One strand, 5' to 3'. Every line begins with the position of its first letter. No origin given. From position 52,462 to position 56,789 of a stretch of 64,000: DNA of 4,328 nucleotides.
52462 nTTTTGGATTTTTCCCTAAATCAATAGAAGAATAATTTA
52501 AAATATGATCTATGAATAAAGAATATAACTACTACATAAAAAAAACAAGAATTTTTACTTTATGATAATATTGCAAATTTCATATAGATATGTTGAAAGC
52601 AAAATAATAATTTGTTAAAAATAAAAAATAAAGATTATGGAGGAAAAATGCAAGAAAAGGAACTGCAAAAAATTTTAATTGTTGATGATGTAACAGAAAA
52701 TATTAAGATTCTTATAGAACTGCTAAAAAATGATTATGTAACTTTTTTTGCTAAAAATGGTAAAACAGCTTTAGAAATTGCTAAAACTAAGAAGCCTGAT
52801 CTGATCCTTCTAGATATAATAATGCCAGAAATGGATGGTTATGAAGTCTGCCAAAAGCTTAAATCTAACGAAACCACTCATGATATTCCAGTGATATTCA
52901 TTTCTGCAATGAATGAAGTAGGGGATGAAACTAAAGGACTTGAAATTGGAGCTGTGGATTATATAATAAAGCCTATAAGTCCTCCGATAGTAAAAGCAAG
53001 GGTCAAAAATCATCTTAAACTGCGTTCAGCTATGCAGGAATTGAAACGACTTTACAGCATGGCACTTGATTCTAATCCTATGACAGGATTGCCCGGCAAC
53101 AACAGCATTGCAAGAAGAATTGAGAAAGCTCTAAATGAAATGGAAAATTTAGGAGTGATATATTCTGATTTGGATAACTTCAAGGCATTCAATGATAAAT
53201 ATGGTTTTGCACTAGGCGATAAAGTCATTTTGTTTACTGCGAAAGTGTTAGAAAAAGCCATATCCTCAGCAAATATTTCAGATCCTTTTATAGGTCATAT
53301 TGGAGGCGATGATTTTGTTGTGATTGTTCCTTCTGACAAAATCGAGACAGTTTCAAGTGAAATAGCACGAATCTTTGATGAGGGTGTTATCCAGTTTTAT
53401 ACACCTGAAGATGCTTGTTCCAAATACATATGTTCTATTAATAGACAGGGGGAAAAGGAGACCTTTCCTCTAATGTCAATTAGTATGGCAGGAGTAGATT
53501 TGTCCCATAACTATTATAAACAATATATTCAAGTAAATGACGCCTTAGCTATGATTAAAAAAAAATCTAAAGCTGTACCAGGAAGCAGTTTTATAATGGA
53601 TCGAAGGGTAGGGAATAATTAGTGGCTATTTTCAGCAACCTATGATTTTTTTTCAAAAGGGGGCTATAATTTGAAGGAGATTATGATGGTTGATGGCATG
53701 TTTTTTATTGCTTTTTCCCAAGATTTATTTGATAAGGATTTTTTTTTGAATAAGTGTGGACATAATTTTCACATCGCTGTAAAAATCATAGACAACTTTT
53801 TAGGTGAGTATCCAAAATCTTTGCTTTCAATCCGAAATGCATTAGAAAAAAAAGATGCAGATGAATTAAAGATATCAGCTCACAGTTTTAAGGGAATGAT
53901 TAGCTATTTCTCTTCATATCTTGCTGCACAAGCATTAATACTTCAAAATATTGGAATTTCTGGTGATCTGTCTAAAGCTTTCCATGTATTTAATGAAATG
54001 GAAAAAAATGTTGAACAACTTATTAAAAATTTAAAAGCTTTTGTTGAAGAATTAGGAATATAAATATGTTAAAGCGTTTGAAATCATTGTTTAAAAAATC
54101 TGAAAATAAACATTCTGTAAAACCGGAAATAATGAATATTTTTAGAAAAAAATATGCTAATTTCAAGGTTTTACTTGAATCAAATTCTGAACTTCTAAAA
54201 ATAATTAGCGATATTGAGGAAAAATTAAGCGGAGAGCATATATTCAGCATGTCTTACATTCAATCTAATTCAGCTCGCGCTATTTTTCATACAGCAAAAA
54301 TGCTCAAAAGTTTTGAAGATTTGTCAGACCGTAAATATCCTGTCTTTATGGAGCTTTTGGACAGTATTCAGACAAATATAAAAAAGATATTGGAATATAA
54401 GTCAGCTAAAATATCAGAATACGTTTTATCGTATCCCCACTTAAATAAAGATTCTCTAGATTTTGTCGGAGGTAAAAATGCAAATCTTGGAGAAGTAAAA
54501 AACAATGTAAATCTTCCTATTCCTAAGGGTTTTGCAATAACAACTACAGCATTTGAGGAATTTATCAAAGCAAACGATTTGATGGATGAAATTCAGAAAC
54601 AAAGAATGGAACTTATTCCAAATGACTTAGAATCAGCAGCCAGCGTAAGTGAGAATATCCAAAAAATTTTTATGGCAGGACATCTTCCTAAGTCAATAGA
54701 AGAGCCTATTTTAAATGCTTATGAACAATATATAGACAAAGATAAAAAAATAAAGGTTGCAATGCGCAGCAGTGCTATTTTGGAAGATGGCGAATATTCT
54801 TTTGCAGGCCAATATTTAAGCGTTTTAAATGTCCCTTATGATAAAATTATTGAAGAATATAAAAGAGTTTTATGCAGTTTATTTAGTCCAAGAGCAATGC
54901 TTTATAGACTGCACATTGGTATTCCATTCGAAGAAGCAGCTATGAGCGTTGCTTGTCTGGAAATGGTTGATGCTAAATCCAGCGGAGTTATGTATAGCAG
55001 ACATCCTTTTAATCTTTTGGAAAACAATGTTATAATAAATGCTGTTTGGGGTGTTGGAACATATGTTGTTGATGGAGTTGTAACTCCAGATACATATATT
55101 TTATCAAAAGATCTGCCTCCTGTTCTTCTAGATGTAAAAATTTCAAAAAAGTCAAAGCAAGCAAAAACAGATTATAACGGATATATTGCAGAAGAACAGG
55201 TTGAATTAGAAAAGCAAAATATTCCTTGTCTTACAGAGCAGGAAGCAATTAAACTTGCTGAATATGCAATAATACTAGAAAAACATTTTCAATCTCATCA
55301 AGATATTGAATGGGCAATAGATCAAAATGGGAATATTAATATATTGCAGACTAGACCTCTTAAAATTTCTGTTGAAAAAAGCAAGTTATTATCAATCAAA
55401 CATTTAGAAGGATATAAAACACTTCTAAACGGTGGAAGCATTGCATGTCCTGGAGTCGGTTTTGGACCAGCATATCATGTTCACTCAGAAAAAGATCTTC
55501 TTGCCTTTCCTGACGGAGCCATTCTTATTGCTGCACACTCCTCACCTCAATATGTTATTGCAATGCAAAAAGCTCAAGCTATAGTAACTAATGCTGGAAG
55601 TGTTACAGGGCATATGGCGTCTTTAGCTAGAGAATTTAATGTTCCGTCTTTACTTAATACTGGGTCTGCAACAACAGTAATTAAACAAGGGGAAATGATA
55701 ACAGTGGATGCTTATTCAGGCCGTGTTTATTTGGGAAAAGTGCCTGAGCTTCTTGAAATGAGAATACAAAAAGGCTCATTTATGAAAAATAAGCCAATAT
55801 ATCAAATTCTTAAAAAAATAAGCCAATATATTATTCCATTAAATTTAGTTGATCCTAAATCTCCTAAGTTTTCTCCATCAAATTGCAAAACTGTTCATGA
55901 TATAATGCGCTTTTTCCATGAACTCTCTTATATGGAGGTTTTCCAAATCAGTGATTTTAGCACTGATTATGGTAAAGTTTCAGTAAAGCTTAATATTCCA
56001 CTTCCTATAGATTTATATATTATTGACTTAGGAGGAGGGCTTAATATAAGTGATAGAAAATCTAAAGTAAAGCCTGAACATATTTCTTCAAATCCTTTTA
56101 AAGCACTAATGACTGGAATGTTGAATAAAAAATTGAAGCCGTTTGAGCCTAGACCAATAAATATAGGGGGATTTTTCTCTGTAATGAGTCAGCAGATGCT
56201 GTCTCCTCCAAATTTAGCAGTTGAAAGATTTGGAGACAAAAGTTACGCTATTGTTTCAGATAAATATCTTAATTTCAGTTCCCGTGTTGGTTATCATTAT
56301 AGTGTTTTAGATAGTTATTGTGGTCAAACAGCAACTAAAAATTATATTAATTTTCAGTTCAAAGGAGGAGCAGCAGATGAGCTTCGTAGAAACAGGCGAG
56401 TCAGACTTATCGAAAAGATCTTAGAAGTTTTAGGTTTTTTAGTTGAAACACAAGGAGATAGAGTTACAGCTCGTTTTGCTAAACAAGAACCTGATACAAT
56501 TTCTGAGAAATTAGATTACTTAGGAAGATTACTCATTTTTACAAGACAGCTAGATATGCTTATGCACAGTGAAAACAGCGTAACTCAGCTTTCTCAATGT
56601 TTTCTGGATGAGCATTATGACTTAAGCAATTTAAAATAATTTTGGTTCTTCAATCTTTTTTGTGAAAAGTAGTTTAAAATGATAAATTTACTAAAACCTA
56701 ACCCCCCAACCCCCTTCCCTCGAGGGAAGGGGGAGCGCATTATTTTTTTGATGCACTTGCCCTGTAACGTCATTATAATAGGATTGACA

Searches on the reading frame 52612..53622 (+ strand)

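Call 18: search_protein_families(library=pfam, proteins=[window:52612-53622:+], max_evalue=0.001)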
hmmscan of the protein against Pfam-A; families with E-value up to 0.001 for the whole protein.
window:52612-53622:+ (336 aa): 2 families
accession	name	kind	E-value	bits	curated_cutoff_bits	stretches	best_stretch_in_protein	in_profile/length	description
PF00072.30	Response_reg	-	1.2e-26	93.5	30.2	1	21-131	1-110/111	Response regulator receiver domain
PF00990.26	GGDEF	-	1.8e-15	57.5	23.8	1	156-253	5-101/161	Diguanylate cyclase, GGDEF domain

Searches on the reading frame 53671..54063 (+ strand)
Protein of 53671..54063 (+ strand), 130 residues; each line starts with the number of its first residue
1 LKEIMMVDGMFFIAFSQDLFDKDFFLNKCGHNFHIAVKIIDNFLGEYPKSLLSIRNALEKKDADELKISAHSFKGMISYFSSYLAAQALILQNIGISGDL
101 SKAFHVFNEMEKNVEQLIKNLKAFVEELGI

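Call 18: search_protein_families(library=pfam, proteins=[window:53671-54063:+], max_evalue=0.001)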
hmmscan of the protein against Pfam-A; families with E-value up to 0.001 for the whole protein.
window:53671-54063:+ (130 aa): 1 family
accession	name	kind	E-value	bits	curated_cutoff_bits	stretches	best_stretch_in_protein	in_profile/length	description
PF01627.28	Hpt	-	1e-05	26.1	24.6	1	39-90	2-54/84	Hpt domain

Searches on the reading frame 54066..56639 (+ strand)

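Call 18: search_protein_families(library=pfam, proteins=[window:54066-56639:+], max_evalue=0.001)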
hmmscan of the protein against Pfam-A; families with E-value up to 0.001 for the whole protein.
window:54066-56639:+ (857 aa): 2 families
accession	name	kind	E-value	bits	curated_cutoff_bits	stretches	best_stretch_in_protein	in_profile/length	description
PF01326.24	PPDK_N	-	2.7e-91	306.7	27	1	133-439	3-316/328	Pyruvate phosphate dikinase, AMP/ATP-binding domain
PF00391.29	PEP-utilizers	-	8.3e-20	70.6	23.1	1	481-552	1-72/72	PEP-utilising enzyme, mobile domain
